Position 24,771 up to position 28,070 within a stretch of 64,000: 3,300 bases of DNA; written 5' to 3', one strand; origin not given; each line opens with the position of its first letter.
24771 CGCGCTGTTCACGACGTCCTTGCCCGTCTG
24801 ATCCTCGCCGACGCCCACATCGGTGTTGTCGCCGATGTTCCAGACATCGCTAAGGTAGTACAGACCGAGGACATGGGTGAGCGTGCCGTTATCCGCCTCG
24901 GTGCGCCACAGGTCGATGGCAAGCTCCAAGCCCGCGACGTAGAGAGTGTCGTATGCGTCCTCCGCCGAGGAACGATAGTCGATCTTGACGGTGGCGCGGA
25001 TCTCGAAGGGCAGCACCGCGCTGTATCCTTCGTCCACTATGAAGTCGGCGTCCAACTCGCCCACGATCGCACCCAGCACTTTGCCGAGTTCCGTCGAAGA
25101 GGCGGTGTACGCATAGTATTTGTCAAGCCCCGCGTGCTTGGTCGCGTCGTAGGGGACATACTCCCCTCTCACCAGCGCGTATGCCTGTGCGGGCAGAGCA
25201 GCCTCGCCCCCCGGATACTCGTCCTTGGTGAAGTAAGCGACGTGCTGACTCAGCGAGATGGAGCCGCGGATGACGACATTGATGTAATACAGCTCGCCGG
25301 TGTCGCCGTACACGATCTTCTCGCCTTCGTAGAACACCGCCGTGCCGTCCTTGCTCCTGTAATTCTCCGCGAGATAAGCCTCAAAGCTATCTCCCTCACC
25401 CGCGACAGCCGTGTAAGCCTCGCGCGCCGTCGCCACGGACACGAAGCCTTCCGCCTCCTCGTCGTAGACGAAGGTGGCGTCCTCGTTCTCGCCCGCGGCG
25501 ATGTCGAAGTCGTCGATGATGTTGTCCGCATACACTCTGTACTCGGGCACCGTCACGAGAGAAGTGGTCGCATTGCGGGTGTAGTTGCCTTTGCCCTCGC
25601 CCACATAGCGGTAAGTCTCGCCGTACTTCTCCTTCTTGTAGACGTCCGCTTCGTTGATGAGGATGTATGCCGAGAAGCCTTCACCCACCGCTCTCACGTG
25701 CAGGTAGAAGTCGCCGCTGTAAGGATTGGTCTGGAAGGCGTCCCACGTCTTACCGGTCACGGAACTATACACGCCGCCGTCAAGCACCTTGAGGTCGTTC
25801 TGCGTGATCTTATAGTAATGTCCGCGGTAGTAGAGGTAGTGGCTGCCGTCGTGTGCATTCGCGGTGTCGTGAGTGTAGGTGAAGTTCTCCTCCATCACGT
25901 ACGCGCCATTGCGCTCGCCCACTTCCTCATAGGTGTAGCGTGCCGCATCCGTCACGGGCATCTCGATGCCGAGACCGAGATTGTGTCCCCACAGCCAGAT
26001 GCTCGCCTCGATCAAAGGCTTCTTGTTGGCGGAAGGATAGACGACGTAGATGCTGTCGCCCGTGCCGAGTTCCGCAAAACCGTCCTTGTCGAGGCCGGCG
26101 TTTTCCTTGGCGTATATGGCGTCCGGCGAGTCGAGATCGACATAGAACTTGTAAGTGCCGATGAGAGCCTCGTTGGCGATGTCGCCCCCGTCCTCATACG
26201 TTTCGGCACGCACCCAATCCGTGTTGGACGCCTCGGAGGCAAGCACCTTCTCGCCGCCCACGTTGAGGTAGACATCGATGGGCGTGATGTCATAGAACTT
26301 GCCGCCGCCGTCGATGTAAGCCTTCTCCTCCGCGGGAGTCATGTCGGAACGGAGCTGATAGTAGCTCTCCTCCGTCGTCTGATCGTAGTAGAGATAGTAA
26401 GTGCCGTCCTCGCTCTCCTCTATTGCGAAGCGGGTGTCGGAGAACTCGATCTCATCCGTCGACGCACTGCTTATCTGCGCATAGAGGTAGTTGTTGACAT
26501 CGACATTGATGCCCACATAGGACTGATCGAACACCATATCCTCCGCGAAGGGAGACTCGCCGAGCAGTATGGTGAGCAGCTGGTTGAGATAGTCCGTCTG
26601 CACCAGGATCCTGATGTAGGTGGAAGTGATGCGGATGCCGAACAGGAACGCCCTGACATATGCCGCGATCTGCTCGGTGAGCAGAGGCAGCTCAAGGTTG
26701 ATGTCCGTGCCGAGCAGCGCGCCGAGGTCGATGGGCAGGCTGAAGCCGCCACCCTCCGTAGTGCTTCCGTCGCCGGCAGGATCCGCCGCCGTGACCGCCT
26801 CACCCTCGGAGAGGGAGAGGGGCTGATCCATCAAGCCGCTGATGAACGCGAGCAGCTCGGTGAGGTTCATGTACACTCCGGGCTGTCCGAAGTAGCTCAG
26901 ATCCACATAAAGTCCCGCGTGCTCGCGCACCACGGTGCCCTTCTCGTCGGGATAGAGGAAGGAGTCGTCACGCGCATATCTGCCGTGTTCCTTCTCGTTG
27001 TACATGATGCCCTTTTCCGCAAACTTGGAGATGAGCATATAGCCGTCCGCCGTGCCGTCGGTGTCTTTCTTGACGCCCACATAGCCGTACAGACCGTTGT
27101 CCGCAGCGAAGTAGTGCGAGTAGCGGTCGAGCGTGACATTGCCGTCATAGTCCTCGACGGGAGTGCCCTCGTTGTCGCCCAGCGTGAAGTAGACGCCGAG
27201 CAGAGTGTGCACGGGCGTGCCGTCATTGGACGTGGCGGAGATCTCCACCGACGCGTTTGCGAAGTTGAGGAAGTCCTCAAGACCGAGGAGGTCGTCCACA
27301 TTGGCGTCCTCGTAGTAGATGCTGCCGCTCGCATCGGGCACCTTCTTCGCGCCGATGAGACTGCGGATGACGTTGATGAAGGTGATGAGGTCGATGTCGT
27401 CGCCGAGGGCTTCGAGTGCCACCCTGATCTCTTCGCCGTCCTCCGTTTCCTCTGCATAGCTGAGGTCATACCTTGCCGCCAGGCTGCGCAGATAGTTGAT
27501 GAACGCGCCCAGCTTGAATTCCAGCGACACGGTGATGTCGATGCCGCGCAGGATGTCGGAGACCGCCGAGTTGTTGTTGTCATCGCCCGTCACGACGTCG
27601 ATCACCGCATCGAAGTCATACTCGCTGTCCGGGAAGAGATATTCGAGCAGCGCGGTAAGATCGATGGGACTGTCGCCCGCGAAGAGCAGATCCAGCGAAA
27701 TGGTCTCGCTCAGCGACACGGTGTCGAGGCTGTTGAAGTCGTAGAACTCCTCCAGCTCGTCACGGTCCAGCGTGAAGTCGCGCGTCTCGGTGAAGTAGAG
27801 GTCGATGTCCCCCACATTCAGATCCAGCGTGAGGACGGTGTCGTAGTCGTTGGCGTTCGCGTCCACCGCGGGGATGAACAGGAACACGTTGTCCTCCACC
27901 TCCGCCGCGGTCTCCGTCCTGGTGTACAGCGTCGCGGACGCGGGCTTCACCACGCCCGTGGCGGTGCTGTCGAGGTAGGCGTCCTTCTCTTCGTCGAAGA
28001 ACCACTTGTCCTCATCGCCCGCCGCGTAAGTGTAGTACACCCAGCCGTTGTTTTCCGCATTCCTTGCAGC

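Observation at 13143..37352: Uninterrupted 24.2-kb gene for an 8,069-aa lipid-anchored modular protein with no recognisable family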

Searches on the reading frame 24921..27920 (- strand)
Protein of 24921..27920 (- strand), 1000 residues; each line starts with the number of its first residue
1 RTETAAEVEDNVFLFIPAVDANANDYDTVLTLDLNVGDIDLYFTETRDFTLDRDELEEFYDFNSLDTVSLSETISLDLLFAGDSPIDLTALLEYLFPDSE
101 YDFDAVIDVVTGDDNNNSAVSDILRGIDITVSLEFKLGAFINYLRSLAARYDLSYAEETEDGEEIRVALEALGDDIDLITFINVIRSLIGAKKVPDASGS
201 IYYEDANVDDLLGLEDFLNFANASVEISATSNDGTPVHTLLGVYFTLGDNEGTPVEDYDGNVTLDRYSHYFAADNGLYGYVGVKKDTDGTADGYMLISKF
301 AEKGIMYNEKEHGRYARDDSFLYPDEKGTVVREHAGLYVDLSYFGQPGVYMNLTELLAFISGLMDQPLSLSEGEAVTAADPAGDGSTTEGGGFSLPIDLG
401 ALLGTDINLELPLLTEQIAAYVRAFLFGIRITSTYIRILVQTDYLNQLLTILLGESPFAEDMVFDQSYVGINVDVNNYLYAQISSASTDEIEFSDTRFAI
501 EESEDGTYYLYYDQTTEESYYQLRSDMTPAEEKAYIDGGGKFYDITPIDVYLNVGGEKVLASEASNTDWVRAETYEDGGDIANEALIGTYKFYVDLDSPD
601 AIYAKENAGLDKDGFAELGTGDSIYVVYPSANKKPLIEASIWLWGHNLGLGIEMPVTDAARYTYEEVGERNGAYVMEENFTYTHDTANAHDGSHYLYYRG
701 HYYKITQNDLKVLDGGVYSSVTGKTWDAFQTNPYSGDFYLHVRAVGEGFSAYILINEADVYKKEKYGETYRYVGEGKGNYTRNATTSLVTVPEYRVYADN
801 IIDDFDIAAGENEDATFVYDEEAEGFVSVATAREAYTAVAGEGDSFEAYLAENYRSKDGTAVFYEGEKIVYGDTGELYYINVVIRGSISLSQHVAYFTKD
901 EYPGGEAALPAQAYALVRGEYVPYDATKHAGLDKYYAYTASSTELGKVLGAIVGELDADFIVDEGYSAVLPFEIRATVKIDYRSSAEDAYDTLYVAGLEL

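Call 5: search_protein_families(library=pfam, max_evalue=1, proteins=[window:24921-27920:-])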
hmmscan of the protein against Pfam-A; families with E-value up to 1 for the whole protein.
window:24921-27920:- (1000 aa): 0 families

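Call 6: search_protein_families(library=ncbifam, max_evalue=1, proteins=[window:24921-27920:-])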
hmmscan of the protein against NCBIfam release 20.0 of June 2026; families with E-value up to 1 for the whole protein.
window:24921-27920:- (1000 aa): 1 family
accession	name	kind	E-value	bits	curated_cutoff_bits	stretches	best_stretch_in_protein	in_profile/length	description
NF008497.0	PRK11408.1-4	equivalog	0.014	14.6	475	1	678-716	142-180/228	hypothetical protein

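Call 98: search_protein_families(library=phrogs, max_evalue=0.001, proteins=[window:24921-27920:-])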
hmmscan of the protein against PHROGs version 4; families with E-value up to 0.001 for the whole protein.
window:24921-27920:- (1000 aa): 0 families

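Call 99: search_protein_families(library=padloc, max_evalue=0.001, proteins=[window:24921-27920:-])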
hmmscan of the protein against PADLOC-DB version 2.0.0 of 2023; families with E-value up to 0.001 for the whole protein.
window:24921-27920:- (1000 aa): 0 families
